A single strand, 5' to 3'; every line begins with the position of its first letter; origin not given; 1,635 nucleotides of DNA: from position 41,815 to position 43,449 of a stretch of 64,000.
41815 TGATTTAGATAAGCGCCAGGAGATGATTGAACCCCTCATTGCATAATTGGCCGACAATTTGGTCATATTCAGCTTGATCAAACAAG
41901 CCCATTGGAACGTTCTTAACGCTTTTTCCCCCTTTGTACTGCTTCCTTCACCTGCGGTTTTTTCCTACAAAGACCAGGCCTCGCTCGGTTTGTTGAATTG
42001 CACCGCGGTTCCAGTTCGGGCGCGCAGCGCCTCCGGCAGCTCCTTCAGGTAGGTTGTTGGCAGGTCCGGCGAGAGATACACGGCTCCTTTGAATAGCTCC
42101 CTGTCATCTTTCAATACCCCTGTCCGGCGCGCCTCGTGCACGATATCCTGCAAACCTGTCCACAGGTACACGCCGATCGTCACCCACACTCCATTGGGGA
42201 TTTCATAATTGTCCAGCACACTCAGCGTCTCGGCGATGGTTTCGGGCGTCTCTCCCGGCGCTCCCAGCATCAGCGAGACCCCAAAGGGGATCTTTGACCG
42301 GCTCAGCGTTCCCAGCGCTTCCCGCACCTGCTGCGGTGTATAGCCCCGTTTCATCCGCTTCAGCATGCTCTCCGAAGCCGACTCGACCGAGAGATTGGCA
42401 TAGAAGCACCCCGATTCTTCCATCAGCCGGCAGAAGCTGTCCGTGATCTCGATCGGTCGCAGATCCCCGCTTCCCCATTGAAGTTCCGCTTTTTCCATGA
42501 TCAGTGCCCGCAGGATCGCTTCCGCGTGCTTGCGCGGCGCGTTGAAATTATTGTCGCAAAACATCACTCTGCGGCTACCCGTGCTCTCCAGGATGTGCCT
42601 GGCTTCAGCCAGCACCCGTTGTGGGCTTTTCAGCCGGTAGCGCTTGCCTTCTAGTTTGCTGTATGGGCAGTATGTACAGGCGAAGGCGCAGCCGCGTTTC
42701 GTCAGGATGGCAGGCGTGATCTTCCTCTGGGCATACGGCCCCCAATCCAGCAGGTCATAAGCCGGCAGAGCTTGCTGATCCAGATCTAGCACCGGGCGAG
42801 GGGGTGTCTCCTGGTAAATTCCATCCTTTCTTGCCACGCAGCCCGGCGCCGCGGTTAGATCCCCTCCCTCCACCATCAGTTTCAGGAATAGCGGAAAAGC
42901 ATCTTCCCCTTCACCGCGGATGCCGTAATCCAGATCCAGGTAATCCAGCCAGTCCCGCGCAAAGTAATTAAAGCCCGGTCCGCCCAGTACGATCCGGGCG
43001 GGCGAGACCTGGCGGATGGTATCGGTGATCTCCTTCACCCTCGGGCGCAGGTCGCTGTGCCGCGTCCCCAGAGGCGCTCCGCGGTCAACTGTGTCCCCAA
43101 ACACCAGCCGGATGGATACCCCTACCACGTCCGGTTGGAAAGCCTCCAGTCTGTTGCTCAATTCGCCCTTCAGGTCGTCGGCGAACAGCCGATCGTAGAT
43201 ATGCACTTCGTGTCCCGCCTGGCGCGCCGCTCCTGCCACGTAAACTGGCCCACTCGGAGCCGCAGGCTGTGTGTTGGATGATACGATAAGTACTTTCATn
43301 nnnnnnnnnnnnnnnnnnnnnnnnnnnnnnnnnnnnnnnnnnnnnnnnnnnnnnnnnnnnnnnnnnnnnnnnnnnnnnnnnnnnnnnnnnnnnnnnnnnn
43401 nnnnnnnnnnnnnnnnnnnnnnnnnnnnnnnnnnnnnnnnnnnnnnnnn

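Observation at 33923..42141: A roughly 7.8-kb lower-GC block is bracketed by roughly 223-bp direct repeats that duplicate the 3' end of the radical-SAM gene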

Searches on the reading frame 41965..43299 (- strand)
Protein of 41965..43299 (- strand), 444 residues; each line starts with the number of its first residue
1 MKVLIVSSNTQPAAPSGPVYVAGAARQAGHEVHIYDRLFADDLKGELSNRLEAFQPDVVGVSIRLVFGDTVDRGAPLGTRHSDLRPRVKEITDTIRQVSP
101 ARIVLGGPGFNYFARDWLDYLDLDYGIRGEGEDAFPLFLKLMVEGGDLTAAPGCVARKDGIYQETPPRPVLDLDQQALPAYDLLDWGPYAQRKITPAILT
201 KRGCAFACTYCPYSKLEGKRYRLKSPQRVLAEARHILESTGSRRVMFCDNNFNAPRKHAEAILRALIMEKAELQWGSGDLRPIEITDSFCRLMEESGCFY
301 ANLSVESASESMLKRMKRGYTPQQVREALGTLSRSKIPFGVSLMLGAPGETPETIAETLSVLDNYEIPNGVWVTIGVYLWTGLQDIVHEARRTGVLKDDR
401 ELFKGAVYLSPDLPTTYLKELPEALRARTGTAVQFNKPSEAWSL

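Call 5: search_protein_families(library=pfam, proteins=[window:41965-43299:-])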
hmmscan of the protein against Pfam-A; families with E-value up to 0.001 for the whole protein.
window:41965-43299:- (444 aa): 2 families
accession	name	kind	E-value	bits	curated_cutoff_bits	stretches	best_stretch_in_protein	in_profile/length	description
PF04055.27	Radical_SAM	-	1.7e-24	87.3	29.5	1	201-360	4-164/166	Radical SAM superfamily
PF02310.24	B12-binding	-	2.5e-14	53.6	32.1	1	11-137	10-119/121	B12 binding domain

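Call 10: find_encoding_contigs(protein=window:41965-43299:-, flank=10000, max_places=10)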
Protein window:41965-43299:- (444 aa): no gene with exactly this product is on record in the collection.

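Call 11: find_homologous_proteins(query=window:41965-43299:-, max_evalue=1e-20)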
Query window:41965-43299:- (444 aa): 802 proteins with E <= 1e-20 among 8000 candidates; the best 120 are listed.
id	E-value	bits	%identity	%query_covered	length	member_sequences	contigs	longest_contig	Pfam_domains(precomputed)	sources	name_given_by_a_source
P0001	2.2e-270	915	89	100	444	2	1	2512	PF04055.28,PF02310.25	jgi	jgi:radical SAM superfamily enzyme YgiQ (UPF0313 family)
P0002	1.6e-251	853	82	100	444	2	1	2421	PF04055.28,PF02310.25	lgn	-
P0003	8.5e-251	850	82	100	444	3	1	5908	PF04055.28,PF02310.25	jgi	jgi:radical SAM superfamily enzyme YgiQ (UPF0313 family)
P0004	3.1e-247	838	81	100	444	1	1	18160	PF04055.28,PF02310.25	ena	-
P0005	9.6e-244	827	80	100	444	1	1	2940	PF04055.28,PF02310.25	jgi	jgi:radical SAM superfamily enzyme YgiQ (UPF0313 family)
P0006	5.4e-240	815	78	100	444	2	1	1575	PF04055.28,PF02310.25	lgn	-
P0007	2.6e-238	809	77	100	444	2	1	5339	PF04055.28,PF02310.25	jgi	jgi:radical SAM superfamily enzyme YgiQ (UPF0313 family)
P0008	1.8e-237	806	77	100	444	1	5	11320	PF04055.28,PF02310.25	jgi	jgi:radical SAM superfamily enzyme YgiQ (UPF0313 family)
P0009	7.0e-237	804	78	100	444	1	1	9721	PF04055.28,PF02310.25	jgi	jgi:radical SAM superfamily enzyme YgiQ (UPF0313 family)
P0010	9.7e-237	804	77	100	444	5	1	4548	PF04055.28,PF02310.25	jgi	jgi:radical SAM superfamily enzyme YgiQ (UPF0313 family)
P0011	1.0e-236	804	77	100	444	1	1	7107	PF04055.28,PF02310.25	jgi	jgi:radical SAM superfamily enzyme YgiQ (UPF0313 family)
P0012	1.1e-236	804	79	100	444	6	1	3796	PF04055.28,PF02310.25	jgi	-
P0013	1.5e-236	803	77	100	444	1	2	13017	PF04055.28,PF02310.25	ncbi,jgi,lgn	jgi:radical SAM superfamily enzyme YgiQ (UPF0313 family)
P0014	2.3e-236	803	77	100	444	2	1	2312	PF04055.28,PF02310.25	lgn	-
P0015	1.5e-235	800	77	100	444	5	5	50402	PF04055.28,PF02310.25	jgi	jgi:radical SAM superfamily enzyme YgiQ (UPF0313 family)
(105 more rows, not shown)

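Call 12: find_related_loci(query=window:41965-43299:-, collection=genome_contigs, flank=10000)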
Query window:41965-43299:- (444 aa) in genome_contigs; peptide patterns used: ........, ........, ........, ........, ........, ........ (x = any residue, [..] = any of these).
83 stretches matched a pattern; 18 encode a relative of the query (tblastn E <= 1e-3); 18 distinct loci.
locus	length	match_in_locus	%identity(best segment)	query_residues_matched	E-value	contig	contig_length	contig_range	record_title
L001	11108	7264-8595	77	1-444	0e+0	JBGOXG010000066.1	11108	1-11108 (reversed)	MAG: Anaerolineae bacterium isolate OBJ_0618_130150_72 k141_2841845_length_11108_cov_23.9011, whole genome shotgun seque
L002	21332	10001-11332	74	1-444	0e+0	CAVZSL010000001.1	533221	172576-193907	MAG: uncultured Chloroflexia bacterium isolate MFD00709.bin.2.114 genome assembly, contig: contig_10715, whole genome sh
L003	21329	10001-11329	75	1-443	0e+0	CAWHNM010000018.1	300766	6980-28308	MAG: uncultured Chloroflexia bacterium isolate MFD02809.bin.2.91 genome assembly, contig: contig_74134, whole genome sho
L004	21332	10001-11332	72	1-444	0e+0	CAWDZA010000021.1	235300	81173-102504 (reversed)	MAG: uncultured Chloroflexia bacterium isolate MFD05674.bin.1.26 genome assembly, contig: contig_91318, whole genome sho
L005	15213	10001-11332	73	1-444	0e+0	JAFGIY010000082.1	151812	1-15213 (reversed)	MAG: Acidobacteria bacterium isolate Zod_Metabat.240 k87_3910971, whole genome shotgun sequence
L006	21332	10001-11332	70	1-444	0e+0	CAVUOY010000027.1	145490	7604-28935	MAG: uncultured Chloroflexia bacterium isolate MFD05942.bin.2.106 genome assembly, contig: contig_97043, whole genome sh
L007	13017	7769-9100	77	1-444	0e+0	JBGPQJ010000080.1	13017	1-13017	MAG: Anaerolineae bacterium isolate OBJ1_062018_150_35 k141_2583654_length_13017_cov_13.9063, whole genome shotgun seque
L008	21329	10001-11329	63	1-443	0e+0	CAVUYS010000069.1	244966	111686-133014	MAG: uncultured Spirochaetota bacterium isolate MFD05674.bin.2.117 genome assembly, contig: contig_41699, whole genome s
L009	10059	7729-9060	72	1-444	0e+0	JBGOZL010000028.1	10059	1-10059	MAG: Anaerolineae bacterium isolate OBJ_0618_130150_18 k141_6081944_length_10059_cov_7.0000, whole genome shotgun sequen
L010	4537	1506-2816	56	1-437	6e-170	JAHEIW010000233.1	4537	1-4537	MAG: Deltaproteobacteria bacterium isolate Ww513 NODE_84631_length_4537_cov_4.813179, whole genome shotgun sequence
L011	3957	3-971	71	122-444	2e-165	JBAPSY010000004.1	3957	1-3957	MAG: Anaerolineales bacterium isolate MFD02339_ilm_asm_bin15 k127_79273, whole genome shotgun sequence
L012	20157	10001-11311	55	1-437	2e-159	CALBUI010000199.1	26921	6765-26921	MAG: uncultured Anaerolineales bacterium isolate N4_Bin_METABAT__171_1 genome assembly, contig: c_000000438433, whole ge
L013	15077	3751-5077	73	1-442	0e+0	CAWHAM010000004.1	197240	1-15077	MAG: uncultured Chloroflexia bacterium isolate MFD04408.bin.1.215 genome assembly, contig: contig_33544, whole genome sh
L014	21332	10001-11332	70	1-444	0e+0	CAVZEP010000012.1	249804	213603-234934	MAG: uncultured Chloroflexia bacterium isolate MFD05942.bin.2.209 genome assembly, contig: contig_26879, whole genome sh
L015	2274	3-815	74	174-444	2e-150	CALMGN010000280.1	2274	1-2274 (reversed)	MAG TPA_asm: uncultured Anaerolineaceae bacterium isolate SRR6284162_bin.61_CONCOCT_v1.1_MAG genome assembly, contig: ER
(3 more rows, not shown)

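Call 14: find_encoding_contigs(protein=P0004, flank=10000, max_places=4)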
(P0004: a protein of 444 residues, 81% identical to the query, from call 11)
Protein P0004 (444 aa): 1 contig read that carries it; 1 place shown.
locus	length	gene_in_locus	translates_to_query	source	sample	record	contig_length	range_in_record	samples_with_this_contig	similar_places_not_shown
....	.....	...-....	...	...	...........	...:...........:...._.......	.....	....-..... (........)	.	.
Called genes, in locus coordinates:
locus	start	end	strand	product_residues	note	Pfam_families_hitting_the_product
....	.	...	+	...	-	?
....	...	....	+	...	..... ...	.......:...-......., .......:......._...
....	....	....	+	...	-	-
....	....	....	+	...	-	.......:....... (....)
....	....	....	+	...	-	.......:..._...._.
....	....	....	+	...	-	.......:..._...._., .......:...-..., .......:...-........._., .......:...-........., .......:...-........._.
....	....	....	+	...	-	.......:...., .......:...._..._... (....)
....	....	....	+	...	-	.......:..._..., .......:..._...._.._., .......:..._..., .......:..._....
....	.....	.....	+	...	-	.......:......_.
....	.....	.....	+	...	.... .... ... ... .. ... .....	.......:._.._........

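Call 15: find_encoding_contigs(protein=P0001, flank=10000, max_places=4)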
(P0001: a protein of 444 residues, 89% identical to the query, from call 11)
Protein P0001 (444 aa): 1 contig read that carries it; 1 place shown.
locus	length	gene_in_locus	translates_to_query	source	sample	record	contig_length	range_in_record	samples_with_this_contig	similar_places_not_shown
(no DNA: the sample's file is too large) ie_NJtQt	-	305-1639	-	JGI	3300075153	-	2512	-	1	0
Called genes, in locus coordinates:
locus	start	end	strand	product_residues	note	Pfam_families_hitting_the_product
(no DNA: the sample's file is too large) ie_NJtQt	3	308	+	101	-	?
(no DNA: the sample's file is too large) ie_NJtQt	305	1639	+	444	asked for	PF02310:B12-binding, PF04055:Radical_SAM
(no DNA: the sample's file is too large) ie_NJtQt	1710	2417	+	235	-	PF00702:Hydrolase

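Call 16: find_encoding_contigs(protein=P0003, flank=10000, max_places=4)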
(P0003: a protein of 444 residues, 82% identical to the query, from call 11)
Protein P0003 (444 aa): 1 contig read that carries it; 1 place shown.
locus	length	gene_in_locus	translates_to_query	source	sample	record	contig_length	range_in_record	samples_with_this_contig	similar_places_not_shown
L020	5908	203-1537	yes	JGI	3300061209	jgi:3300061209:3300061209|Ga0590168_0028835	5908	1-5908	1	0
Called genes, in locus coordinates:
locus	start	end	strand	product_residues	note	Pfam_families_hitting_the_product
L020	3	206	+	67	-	PF00198:2-oxoacid_dh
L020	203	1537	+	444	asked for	PF02310:B12-binding, PF04055:Radical_SAM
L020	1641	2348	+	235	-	PF00702:Hydrolase, PF13419:HAD_2 (weak)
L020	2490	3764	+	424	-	PF06224:AlkZ-like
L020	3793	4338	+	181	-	PF08002:DUF1697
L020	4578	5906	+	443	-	?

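Call 76: search_protein_families(library=pfam, alignment_id=A7, max_evalue=0.00001)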
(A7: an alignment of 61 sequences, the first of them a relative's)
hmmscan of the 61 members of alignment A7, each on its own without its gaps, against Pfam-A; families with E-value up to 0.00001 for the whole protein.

A. member 1, L001:8598-9230:- (211 aa): 0 families

B. families by the number of members that match (of 61 scanned): 95 families (the first 25 are shown)
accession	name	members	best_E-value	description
PF00144.29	Beta-lactamase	3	2.4e-69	Beta-lactamase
PF00561.26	Abhydrolase_1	3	3e-28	alpha/beta hydrolase fold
PF12724.12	Flavodoxin_5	3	2.7e-22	Flavodoxin domain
PF12697.13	Abhydrolase_6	3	1.8e-17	Alpha/beta hydrolase family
PF17874.7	TPR_MalT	2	2.1e-48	MalT-like TPR region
PF02518.31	HATPase_c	2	1.6e-30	Histidine kinase-, DNA gyrase B-, and HSP90-like ATPase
PF01593.30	Amino_oxidase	2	7.2e-28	Flavin containing amine oxidoreductase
PF00196.25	GerE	2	2.3e-20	Bacterial regulatory proteins, luxR family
PF12705.13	PDDEXK_1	2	1.1e-19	PD-(D/E)XK nuclease superfamily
PF12146.15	Hydrolase_4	2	2e-19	Serine aminopeptidase, S33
PF07992.20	Pyr_redox_2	2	2.7e-19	Pyridine nucleotide-disulphide oxidoreductase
PF13185.12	GAF_2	2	1.6e-17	GAF domain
PF13450.12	NAD_binding_8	2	3e-17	NAD(P)-binding Rossmann-like domain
PF01590.32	GAF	2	5.5e-15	GAF domain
PF00072.30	Response_reg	2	1.4e-14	Response regulator receiver domain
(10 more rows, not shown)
